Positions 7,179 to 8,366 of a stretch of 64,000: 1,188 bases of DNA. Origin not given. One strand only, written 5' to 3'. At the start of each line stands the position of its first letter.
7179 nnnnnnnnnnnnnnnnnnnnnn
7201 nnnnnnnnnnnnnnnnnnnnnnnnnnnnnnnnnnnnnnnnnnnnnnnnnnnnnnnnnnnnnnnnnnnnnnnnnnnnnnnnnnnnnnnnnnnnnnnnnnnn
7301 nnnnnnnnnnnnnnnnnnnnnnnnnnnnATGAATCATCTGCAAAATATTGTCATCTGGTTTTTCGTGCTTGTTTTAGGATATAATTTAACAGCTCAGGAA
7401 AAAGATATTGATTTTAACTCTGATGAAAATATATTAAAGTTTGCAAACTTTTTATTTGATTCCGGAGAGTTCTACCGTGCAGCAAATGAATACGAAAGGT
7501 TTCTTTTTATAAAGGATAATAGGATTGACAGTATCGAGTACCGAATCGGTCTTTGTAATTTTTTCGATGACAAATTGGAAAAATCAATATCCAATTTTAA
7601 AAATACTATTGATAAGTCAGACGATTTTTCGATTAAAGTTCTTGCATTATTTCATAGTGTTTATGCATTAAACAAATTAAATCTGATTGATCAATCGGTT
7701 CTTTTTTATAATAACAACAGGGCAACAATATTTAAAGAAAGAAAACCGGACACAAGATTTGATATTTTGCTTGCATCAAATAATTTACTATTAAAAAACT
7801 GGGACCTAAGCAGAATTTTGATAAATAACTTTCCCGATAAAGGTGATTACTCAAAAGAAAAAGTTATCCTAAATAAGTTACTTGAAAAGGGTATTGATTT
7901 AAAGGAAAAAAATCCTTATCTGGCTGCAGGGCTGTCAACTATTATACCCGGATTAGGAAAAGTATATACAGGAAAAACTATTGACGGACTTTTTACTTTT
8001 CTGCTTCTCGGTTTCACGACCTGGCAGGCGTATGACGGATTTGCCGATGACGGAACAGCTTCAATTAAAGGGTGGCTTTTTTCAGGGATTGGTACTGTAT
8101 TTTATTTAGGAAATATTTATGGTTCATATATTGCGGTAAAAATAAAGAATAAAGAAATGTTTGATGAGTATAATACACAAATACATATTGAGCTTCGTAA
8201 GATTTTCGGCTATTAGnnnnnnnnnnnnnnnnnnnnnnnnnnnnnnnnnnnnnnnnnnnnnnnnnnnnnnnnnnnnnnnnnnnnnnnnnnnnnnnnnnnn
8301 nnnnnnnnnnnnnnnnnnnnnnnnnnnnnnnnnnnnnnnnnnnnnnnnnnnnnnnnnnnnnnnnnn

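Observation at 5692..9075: Five-gene envelope operon with an extended YidD paralog and two DUF5683-like TPR proteins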

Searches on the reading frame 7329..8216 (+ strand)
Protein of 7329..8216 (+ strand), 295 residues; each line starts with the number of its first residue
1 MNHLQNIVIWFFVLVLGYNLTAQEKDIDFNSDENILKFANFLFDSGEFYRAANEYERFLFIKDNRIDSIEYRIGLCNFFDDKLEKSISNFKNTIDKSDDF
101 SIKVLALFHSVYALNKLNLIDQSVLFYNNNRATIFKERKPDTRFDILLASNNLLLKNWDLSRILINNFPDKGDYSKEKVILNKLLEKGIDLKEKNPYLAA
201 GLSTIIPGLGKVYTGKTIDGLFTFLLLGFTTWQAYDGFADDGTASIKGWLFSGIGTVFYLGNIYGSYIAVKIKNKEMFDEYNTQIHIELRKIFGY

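Call 3: search_protein_families(library=pfam, proteins=[window:7329-8216:+], max_evalue=1)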
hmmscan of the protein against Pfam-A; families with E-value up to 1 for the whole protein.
window:7329-8216:+ (295 aa): 2 families
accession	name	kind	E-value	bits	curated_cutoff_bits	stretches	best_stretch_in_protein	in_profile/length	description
PF18935.5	DUF5683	-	0.13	12.7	26.7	1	193-217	2-26/151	Family of unknown function (DUF5683)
PF21120.3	MCM_WH_arc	-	0.29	11.6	26.1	0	163-197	25-61/63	Archaeal MCM, winged-helix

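Call 4: search_protein_families(library=ncbifam, proteins=[window:7329-8216:+], max_evalue=1)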
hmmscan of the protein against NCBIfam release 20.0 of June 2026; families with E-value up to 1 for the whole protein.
window:7329-8216:+ (295 aa): 1 family
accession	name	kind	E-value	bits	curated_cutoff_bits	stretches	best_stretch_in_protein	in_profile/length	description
TIGR03302.1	OM_YfiO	subfamily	0.028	13.9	81.4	1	36-94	74-135/239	outer membrane protein assembly factor BamD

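Call 15: find_homologous_proteins(query=window:7329-8216:+, max_evalue=0.001)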
Query window:7329-8216:+ (295 aa): 80 proteins with E <= 0.001 among 1908 candidates.
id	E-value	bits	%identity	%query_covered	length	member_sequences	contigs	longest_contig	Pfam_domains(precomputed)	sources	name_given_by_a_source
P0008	2.7e-191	652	100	100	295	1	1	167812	-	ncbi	ncbi:MAG: hypothetical protein V1779_16690 [bacterium]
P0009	1.3e-75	273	48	98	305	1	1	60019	-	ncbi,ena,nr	ncbi:MAG: hypothetical protein HW421_2189 [Ignavibacteria bacterium]|nr:hypothetical protein [Ignavi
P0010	9.9e-47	178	38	85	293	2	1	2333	PF14559.13,PF00515.35,PF12895.14,PF13424.13,PF13181.13,PF07719.24,PF13174.13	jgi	jgi:tetratricopeptide (TPR) repeat protein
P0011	1.3e-42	164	37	90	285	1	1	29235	PF10602.16,PF21545.4,PF00515.35,PF12895.14,PF13424.13,PF21033.5,PF13432.13,PF13428.13,PF13181.13,PF07719.24,PF13174.13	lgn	-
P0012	6.0e-41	159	35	92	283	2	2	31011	-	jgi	-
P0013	1.9e-40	157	35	92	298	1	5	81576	-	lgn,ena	-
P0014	2.4e-40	157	48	52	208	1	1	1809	-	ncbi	-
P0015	2.8e-40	157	34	92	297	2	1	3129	PF00515.35,PF07719.24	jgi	jgi:tetratricopeptide (TPR) repeat protein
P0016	1.1e-38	151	35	90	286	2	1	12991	PF00515.35,PF12895.14,PF13424.13,PF13432.13,PF13428.13,PF13181.13,PF07719.24,PF13174.13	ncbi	ncbi:MAG: tetratricopeptide repeat protein [bacterium]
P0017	1.2e-38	151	36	88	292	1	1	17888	PF14559.13,PF12895.14,PF13432.13,PF13428.13,PF07719.24,PF13174.13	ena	-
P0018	5.8e-34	136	32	89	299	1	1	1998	PF13174.13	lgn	-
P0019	7.6e-32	129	36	83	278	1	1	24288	-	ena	-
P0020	3.1e-31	127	37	81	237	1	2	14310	PF00515.35,PF07719.24,PF13174.13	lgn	-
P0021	9.9e-30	122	29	94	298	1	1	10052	-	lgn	-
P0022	7.3e-29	119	31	94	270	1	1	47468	-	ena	-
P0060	3.4e-17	81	37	33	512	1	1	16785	-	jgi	jgi:hypothetical protein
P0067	2.0e-14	72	26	88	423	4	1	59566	PF12895.14,PF01809.24,PF07719.24,PF13174.13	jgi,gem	-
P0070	3.2e-13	68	30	90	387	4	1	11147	PF01809.24,PF13174.13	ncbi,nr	ncbi:MAG: membrane protein insertion efficiency factor YidD [Endomicrobia bacterium]|nr:membrane pro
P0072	7.2e-13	67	30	84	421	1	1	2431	PF01809.24,PF07719.24,PF13174.13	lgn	-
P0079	7.5e-11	60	45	25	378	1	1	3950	PF01809.24,PF18935.6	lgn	-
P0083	1.9e-8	52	21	91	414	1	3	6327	PF13525.13,PF13432.13,PF01809.24,PF07719.24,PF13174.13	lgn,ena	-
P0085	2.1e-6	45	31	42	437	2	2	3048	PF13525.13,PF12895.14,PF01809.24,PF07719.24,PF13174.13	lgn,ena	-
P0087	7.0e-4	37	28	86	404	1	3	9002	PF01809.24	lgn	-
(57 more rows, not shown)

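Call 20: find_related_loci(query=A2, collection=genome_contigs, flank=6000)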
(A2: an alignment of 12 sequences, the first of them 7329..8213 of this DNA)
Query A2 (295 aa) in genome_contigs; peptide patterns used: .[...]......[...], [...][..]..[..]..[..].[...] (x = any residue, [..] = any of these).
599 stretches matched a pattern (row limit reached: there are more); 580 encode a relative of the query (tblastn E <= 1e-3); the best 80 are kept; 80 distinct loci.
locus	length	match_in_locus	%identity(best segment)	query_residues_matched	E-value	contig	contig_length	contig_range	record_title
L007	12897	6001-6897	48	8-295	4e-83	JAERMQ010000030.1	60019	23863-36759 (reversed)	MAG: Ignavibacteria bacterium isolate CoA_1_bin.73 scaffold_112, whole genome shotgun sequence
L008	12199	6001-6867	34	1-289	2e-54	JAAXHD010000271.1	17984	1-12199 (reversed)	MAG: Candidatus Poribacteria bacterium isolate Plut_88880 unfiltered_Plut_88880_genomic_contig_370945, whole genome shot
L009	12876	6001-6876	34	1-289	8e-54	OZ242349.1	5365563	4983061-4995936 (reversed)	MAG: Candidatus Poribacteria bacterium isolate e367748c-ea16-458c-b08a-e5b385d280ea genome assembly, chromosome: 1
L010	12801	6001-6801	34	24-289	5e-51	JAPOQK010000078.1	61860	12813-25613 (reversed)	MAG: Candidatus Poribacteria bacterium isolate APA_bin_83 c_000000423340, whole genome shotgun sequence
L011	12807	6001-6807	36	21-293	3e-51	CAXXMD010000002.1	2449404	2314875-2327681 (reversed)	MAG: bacterium isolate 34b47f7c-149a-4d63-8646-7cec6dbf5787 genome assembly, contig: contig_2, whole genome shotgun sequ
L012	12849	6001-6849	35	12-288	1e-50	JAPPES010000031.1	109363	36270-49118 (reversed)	MAG: Candidatus Poribacteria bacterium isolate RHO1_bin_11 NODE_387_length_109363_cov_18.670619, whole genome shotgun se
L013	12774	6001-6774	37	29-289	4e-50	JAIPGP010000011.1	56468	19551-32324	MAG: Candidatus Cloacimonadota bacterium isolate Tobar13.5m-G52 Tobar13-5m-C614, whole genome shotgun sequence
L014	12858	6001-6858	35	4-289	1e-49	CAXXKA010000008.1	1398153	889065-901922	MAG: uncultured candidate division Zixibacteria bacterium isolate 057be676-9b3e-4ab3-9904-799d5201c552 genome assembly,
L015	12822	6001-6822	35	15-287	2e-49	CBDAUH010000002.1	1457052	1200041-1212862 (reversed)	MAG: Candidatus Poribacteria bacterium isolate 2b956532-cd71-4e48-8ac0-65602b58f679 genome assembly, contig: contig_2, w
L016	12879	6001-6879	33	2-289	2e-49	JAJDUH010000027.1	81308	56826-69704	MAG: Candidatus Poribacteria bacterium isolate jk18x1bzbins.72 k141_389558, whole genome shotgun sequence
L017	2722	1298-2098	34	24-289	3e-49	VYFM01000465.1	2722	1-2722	MAG: Candidatus Poribacteria bacterium isolate SB0677_bin_25 NODE_10553_length_2722_cov_6.662167, whole genome shotgun s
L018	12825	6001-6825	33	19-288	3e-48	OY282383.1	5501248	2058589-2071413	MAG: uncultured Poribacteria bacterium isolate 7c199f84-8048-4b63-b208-6e17c6421a0a genome assembly, chromosome: 1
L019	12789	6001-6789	36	8-276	4e-48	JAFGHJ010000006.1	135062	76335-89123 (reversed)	MAG: candidate division WOR-3 bacterium isolate Zod_Metabat.145 k87_815871, whole genome shotgun sequence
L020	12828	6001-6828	34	19-289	3e-48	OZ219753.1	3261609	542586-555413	MAG: Candidatus Poribacteria bacterium isolate 1eb63393-43b3-4ba7-aba7-ea4ddc7e67a3 genome assembly, chromosome: 4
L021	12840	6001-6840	34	7-287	9e-48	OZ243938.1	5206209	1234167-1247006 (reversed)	MAG: Candidatus Poribacteria bacterium isolate 1d27aecb-7b08-4092-90e4-ddfc7d8e693b genome assembly, chromosome: 1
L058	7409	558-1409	30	8-289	8e-39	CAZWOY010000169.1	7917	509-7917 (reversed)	MAG TPA_asm: uncultured bacterium isolate SRP141376_co4_90 genome assembly, contig: NODE_14850_length_7917_cov_5.383872,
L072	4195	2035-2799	32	33-282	1e-33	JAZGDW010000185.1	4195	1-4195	MAG: Candidatus Krumholzibacteriia bacterium isolate SCS3bin.53 SCS3bin.53_185, whole genome shotgun sequence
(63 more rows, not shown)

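Call 52: search_protein_families(library=pfam, alignment_id=A1, max_evalue=0.01)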
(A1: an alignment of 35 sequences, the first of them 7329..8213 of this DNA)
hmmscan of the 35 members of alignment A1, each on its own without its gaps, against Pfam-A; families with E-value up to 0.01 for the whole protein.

A. member 1, window:7329-8213:+ (295 aa): 0 families

B. families by the number of members that match (of 35 scanned): 29 families (the first 25 are shown)
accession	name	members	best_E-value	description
PF13432.12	TPR_16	14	1.6e-07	Tetratricopeptide repeat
PF07719.23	TPR_2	13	9.8e-13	Tetratricopeptide repeat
PF13428.12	TPR_14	12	1.7e-08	Tetratricopeptide repeat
PF12895.13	ANAPC3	11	6.8e-17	Anaphase-promoting complex, cyclosome, subunit 3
PF13174.12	TPR_6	10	6.2e-14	Tetratricopeptide repeat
PF14559.12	TPR_19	9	6.2e-09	Tetratricopeptide repeat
PF13525.12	YfiO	9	4.3e-05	Outer membrane lipoprotein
PF13424.12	TPR_12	8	9.1e-10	Tetratricopeptide repeat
PF13181.12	TPR_8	7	1.5e-10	Tetratricopeptide repeat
PF00515.34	TPR_1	7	1.4e-09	Tetratricopeptide repeat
PF10602.15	RPN7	4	5.7e-06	26S proteasome subunit RPN7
PF13431.12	TPR_17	4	0.0002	Tetratricopeptide repeat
PF18935.5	DUF5683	4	0.0012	Family of unknown function (DUF5683)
PF13176.12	TPR_7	3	3.9e-05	Tetratricopeptide repeat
PF25575.1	TPR_BSK1_C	3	0.0006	Serine/threonine-protein kinase BSK1-like, TPR repeats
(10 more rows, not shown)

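Call 53: predict_structure(alignment_id=A5)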
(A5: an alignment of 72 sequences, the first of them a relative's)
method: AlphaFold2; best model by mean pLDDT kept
length: 387 residues; sequences in the alignment: 72
mean_pLDDT: 86.9   pTM: 0.67
mean pLDDT of the five models: 86.9, 86.4, 86.3, 85.8, 85.3
residues with pLDDT >= 90: 253; 70-90: 70; 50-70: 41; < 50: 23
segments of 3 or more residues with pLDDT < 50: 98-116
pLDDT, mean of each block of 10 residues (from residue 1): 62 72 82 78 58 80 85 79 60 59 39 51 93 97 95 93 97 97 97 96 97 98 96 96 97 97 95 97 97 98 98 98 98 98 97 98 97 93 72
secondary structure, 60 per line:
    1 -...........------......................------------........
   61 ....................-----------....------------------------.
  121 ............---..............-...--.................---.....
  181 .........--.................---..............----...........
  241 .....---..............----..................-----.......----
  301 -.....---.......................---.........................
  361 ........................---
elements in order: H2-12 H19-40 H53-80 H92-95 H120-132 H136-149 H156-172 H176-189 H192-208 H212-225 H230-245 H249-262 H267-284 H290-296 H302-306 H310-332 H336-384

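Call 55: search_protein_representatives(alignment_id=A1)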
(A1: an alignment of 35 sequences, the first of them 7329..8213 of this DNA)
Query: 35 sequences, 285 profile positions. Proteins with E-value up to 0.001 (for the whole library): 171522; up to 1e-10: 39881; up to 1e-30: 4618. The best 150 are listed.
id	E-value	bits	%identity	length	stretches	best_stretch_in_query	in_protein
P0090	6.9e-117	406.8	-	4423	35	24-179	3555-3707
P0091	2.4e-112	391.9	-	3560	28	27-161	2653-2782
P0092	9.6e-104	363.7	-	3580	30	21-177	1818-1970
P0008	2.5e-86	306.6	-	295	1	1-282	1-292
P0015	1.4e-85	304.1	-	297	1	1-282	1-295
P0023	1.5e-85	304.0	-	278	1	3-283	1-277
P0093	1.6e-85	303.9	-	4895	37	31-165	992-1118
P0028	6.8e-83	295.3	-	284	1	6-282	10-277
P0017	2.7e-81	290.0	-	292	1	3-284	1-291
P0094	5.3e-81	289.1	-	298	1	8-281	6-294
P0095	7.9e-81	288.5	-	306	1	12-276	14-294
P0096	2.8e-80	286.7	-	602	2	29-279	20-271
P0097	3.7e-80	286.3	-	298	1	6-282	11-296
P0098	3.8e-80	286.2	-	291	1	3-279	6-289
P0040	3.9e-80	286.2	-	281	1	4-283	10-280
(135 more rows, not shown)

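Call 59: fold_search(model_id=the predicted structure, library=pdb)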
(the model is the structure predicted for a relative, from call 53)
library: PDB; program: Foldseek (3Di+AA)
matches with E <= 10: 1452; with E <= 0.001: 7
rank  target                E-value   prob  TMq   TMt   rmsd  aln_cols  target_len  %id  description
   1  8chy                  2.3e-04  1.00  0.33  0.45  15.3       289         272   17  Crystal structure of an 8-repeat consensus TPR superhelix with Zinc. (released 2024-02-21)
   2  4r7s                  2.8e-04  1.00  0.35  0.52  16.1       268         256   16  Crystal structure of a tetratricopeptide repeat protein (PARMER_03812) from Parabacteroides merdae ATCC 43184 at 2.39 A  (released 2014-10-01)
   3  3qky                  3.6e-04  1.00  0.27  0.40  18.8       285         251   11  Crystal structure of Rhodothermus marinus BamD (released 2011-04-20)
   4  2xev_C                6.1e-04  1.00  0.29  0.86   1.9       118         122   24  Crystal structure of the TPR domain of Xanthomonas campestris ybgF (released 2010-09-15)
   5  2xev_B                6.3e-04  1.00  0.28  0.82   1.9       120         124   24  Crystal structure of the TPR domain of Xanthomonas campestris ybgF (released 2010-09-15)
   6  9qhc_A                6.9e-04  1.00  0.33  0.44  20.6       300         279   18  Crystal structure of 8-repeat CTPR protein with eliminated coordination sites (released 2025-10-22)
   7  2xev_A                8.5e-04  1.00  0.29  0.85   2.1       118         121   24  Crystal structure of the TPR domain of Xanthomonas campestris ybgF (released 2010-09-15)
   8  8rtc_B                1.2e-03  1.00  0.35  0.38  22.8       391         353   12  Rap from bacteriophage Phi3T in presence of pheromone RGHTS (released 2024-07-24)
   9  9qhc_B                1.4e-03  1.00  0.33  0.44  18.8       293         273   18  Crystal structure of 8-repeat CTPR protein with eliminated coordination sites (released 2025-10-22)
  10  8rst_A                1.4e-03  1.00  0.33  0.34  23.4       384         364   12  Rap from bacteriophage Phi3T in presence of pheromone SRGHTS (released 2024-07-24)
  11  5lfl_A                1.6e-03  1.00  0.32  0.64   6.3       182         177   15  MamA RS-1 ArsTM double mutant (released 2017-08-02)
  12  5lfl_D                1.6e-03  1.00  0.31  0.64   7.2       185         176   14  MamA RS-1 ArsTM double mutant (released 2017-08-02)
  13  5lfl_F                1.6e-03  1.00  0.31  0.63   6.3       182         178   15  MamA RS-1 ArsTM double mutant (released 2017-08-02)
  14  4xi0_D                1.8e-03  1.00  0.31  0.64   6.4       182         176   15  MamA 41-end from Desulfovibrio magneticus RS-1 (released 2015-08-19)
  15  5khr_X                1.8e-03  1.00  0.30  0.29  16.7       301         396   15  Model of human Anaphase-promoting complex/Cyclosome complex (APC15 deletion mutant) in complex with the E2 UBE2C/UBCH1 (released 2016-08-24)
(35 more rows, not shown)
